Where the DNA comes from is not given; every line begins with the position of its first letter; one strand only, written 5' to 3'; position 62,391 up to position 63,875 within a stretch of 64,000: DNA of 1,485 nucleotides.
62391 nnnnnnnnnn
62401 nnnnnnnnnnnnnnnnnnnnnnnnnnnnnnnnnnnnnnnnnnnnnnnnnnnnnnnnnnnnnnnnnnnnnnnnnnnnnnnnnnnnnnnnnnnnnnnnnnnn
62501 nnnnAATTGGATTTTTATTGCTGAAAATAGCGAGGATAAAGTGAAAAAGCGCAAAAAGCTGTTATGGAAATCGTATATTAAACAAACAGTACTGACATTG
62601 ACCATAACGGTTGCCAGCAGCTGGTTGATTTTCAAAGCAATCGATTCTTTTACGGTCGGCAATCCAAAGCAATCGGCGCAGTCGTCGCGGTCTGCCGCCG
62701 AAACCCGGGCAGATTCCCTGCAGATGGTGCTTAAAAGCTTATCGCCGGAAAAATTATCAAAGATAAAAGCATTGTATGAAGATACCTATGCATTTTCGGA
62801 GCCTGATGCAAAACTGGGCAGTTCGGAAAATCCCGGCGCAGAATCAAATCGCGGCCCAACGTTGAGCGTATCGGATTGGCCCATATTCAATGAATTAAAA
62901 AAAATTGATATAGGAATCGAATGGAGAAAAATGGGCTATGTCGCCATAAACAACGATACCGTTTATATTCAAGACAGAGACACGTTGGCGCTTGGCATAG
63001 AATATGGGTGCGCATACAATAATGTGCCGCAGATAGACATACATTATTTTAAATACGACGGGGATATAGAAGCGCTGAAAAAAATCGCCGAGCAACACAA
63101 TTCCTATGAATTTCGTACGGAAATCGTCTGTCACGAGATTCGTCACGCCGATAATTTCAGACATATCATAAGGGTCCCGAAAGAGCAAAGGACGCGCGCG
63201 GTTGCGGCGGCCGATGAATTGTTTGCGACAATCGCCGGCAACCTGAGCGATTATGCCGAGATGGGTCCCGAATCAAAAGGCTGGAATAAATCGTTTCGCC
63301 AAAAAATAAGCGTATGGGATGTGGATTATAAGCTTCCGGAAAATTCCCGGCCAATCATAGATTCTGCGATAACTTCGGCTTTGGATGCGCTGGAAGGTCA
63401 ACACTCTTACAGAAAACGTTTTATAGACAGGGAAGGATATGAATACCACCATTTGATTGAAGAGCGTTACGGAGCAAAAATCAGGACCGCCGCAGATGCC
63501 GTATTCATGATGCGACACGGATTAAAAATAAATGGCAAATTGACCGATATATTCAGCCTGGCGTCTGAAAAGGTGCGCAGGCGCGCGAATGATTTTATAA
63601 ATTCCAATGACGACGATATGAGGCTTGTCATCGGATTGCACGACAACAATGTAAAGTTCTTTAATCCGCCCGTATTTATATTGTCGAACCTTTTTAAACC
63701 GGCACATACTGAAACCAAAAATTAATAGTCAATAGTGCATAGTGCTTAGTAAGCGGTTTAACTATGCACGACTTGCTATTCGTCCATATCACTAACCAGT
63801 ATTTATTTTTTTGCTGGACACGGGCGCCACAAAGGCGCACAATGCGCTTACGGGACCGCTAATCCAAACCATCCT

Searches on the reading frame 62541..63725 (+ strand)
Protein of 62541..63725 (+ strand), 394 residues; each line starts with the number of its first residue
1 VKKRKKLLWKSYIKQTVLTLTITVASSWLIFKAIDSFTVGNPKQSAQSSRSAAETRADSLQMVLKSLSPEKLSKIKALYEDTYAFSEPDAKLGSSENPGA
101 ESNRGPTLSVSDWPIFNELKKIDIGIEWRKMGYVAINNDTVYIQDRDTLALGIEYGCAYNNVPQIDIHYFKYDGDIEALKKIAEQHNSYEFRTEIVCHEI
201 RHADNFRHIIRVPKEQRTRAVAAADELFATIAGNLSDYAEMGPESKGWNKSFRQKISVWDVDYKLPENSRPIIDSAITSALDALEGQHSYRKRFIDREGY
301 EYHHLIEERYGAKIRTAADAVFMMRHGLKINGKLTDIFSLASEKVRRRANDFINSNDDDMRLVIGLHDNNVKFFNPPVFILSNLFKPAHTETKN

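Call 16: find_encoding_contigs(protein=window:62541-63725:+, flank=10000, max_places=6)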
Protein window:62541-63725:+ (394 aa): 1 contig read that carries it; 1 place shown.
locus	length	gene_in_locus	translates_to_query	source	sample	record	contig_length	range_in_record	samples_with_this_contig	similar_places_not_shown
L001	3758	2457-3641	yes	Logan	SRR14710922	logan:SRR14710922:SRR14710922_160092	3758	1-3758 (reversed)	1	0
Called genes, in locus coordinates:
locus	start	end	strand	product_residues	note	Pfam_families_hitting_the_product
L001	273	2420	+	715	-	PF17854:FtsK_alpha, PF01580:FtsK_SpoIIIE, PF09397:FtsK_gamma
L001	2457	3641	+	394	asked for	-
